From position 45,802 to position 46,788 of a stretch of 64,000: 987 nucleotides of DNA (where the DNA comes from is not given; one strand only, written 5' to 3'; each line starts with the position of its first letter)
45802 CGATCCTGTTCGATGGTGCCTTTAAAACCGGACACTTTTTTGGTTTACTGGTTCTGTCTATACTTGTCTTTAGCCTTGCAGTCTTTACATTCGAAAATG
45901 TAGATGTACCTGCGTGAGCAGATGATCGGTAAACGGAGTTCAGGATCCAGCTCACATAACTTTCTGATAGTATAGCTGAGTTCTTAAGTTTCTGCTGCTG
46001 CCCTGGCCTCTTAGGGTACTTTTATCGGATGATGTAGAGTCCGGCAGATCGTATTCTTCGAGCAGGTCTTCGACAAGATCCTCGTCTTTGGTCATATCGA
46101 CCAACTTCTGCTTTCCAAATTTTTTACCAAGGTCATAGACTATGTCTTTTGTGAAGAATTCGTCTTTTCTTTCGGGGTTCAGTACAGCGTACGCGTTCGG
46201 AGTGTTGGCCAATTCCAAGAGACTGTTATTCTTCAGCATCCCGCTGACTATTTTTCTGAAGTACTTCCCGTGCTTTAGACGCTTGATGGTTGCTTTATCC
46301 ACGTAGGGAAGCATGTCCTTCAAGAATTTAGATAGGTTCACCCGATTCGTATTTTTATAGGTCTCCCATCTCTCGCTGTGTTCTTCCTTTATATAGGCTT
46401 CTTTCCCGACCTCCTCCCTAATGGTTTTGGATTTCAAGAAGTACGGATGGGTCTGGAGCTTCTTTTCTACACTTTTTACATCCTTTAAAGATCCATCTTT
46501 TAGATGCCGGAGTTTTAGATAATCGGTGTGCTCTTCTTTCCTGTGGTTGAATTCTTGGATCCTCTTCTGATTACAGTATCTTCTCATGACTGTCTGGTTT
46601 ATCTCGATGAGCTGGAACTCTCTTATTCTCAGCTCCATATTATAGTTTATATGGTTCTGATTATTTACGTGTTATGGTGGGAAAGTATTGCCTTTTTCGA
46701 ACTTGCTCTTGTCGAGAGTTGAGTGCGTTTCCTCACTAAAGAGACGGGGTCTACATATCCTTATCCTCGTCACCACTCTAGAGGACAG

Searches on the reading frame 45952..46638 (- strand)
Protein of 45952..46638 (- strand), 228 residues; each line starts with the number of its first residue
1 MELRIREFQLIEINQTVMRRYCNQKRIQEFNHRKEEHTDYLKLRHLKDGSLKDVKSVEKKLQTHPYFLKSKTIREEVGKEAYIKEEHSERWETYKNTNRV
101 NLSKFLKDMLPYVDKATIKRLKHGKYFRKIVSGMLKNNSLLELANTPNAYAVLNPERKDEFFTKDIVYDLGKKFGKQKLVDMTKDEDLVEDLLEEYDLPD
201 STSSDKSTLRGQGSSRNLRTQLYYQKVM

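Call 3: search_protein_families(library=pfam, proteins=[window:45952-46638:-], max_evalue=0.1)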
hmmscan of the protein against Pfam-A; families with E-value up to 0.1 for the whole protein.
window:45952-46638:- (228 aa): 0 families

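Call 4: search_protein_families(library=ncbifam, proteins=[window:45952-46638:-], max_evalue=0.1)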
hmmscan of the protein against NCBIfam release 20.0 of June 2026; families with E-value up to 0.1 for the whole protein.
window:45952-46638:- (228 aa): 0 families

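Call 33: find_homologous_proteins(query=window:45952-46638:-, max_evalue=0.001)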
Query window:45952-46638:- (228 aa): 30 proteins with E <= 0.001 among 337 candidates.
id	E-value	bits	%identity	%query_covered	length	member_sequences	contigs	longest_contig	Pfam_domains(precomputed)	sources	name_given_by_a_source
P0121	3.2e-144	496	100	100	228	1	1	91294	-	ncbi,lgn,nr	ncbi:MAG: hypothetical protein KGY76_00225 [Candidatus Thermoplasmatota archaeon]|nr:hypothetical pr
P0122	2.5e-93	330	67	99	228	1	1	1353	-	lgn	-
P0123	3.3e-93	329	66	99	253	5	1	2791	-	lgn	-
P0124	6.4e-93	328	66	99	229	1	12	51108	-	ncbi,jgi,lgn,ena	-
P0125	7.5e-88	312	63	99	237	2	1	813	-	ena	-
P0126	1.4e-87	311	63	99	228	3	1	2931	-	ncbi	-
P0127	1.1e-86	308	65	98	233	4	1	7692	-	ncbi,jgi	-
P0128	1.8e-86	307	61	100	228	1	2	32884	-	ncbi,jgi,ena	-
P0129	2.0e-86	307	63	99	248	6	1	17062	-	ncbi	ncbi:MAG: hypothetical protein ACOC87_01595 [Candidatus Natronoplasma sp.]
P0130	3.2e-86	306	61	99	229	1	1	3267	-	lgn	-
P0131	3.6e-86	306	63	100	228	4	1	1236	-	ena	-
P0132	3.6e-86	306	62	99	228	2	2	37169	-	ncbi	ncbi:MAG: hypothetical protein V5A66_04750 [Candidatus Thermoplasmatota archaeon]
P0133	7.3e-85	302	60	99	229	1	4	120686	-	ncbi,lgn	-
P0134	7.8e-85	302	62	98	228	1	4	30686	-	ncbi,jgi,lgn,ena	-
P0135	1.1e-84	301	61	98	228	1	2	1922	-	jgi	-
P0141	1.2e-80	288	60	99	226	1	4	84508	-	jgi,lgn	-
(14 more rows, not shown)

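Call 36: find_encoding_contigs(protein=P0133, flank=6000, max_places=1)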
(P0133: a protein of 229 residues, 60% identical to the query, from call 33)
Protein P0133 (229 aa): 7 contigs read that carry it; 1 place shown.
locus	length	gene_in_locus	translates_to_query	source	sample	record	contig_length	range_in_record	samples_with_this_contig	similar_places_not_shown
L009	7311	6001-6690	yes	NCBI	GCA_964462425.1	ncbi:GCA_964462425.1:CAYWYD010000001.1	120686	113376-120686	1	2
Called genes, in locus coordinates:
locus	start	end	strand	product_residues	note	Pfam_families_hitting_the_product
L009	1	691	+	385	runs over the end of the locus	PF08442:ATP-grasp_2, PF13549:ATP-grasp_5, PF24948:Citrate_synth_N, PF00549:Ligase_CoA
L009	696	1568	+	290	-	PF02629:CoA_binding, PF13380:CoA_binding_2 (weak), PF00549:Ligase_CoA, PF13607:Succ_CoA_lig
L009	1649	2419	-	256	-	PF00005:ABC_tran, PF02463:SMC_N (weak), PF13304:AAA_21 (weak)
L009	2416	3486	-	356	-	PF01032:FecCD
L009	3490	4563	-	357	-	PF01497:Peripla_BP_2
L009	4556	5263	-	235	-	PF02663:FmdE, PF01258:zf-dskA_traR (weak)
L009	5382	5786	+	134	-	PF01402:RHH_1 (weak), PF08753:NikR_C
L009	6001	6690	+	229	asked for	-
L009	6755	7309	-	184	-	?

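Call 37: find_encoding_contigs(protein=P0141, flank=6000, max_places=1)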
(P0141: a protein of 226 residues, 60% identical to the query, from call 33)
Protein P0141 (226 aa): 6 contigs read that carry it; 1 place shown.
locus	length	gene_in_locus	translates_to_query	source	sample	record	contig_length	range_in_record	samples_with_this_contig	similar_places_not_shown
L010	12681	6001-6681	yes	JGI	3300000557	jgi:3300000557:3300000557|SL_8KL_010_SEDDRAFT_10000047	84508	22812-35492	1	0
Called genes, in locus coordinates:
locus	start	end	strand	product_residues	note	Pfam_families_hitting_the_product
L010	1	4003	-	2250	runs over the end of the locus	-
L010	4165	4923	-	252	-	-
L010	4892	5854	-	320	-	-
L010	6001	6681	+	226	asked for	-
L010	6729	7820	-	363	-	PF02195:ParB_N, PF13384:HTH_23 (weak)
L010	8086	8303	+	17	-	-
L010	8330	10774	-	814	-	PF00521:DNA_topoisoIV, PF03989:DNA_gyraseA_C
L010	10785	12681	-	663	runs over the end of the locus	PF02518:HATPase_c, PF00204:DNA_gyraseB, PF01751:Toprim, PF00986:DNA_gyraseB_C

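Call 38: find_encoding_contigs(protein=P0124, flank=6000, max_places=2)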
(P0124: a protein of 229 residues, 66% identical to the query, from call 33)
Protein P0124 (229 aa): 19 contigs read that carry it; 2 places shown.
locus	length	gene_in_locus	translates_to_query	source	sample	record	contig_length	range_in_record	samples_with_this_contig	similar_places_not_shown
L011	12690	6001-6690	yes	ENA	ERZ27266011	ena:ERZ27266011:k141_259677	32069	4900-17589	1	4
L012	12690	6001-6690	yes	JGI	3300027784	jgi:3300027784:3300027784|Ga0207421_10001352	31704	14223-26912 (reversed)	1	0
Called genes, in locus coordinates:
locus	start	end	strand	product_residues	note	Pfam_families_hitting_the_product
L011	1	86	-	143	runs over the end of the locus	PF00210:Ferritin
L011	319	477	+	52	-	-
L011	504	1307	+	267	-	PF02522:Antibiotic_NAT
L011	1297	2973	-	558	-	-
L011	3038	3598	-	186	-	PF14196:ATC_hydrolase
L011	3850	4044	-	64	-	PF00313:CSD, PF08206:OB_RNB (weak)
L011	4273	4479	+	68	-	PF10049:DUF2283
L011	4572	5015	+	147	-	PF03625:DUF302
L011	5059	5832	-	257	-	PF02353:CMAS (weak), PF03848:TehB (weak), PF01209:Ubie_methyltran (weak), PF13489:Methyltransf_23, PF13847:Methyltransf_31, PF08241:Methyltransf_11, PF08242:Methyltransf_12, PF13649:Methyltransf_25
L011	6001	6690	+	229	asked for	-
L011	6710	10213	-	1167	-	-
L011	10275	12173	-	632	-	PF13360:PQQ_2, PF13570:Beta-prop_ACSF4, PF13360:PQQ_2, PF25292:Beta-prop_CGLA (weak), PF13570:Beta-prop_ACSF4, PF13360:PQQ_2, PF00801:PKD, PF18911:PKD_4, +2 more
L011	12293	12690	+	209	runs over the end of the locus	PF00025:Arf, PF00071:Ras, PF08477:Roc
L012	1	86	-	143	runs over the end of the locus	PF00210:Ferritin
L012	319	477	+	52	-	-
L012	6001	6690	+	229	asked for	-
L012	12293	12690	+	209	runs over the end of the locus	PF00025:Arf, PF00071:Ras, PF08477:Roc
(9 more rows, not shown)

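Call 87: search_protein_families(library=padloc, proteins=[window:45955-46638:-], max_evalue=0.01)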
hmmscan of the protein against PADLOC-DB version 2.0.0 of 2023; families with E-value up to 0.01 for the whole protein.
window:45955-46638:- (228 aa): 0 families
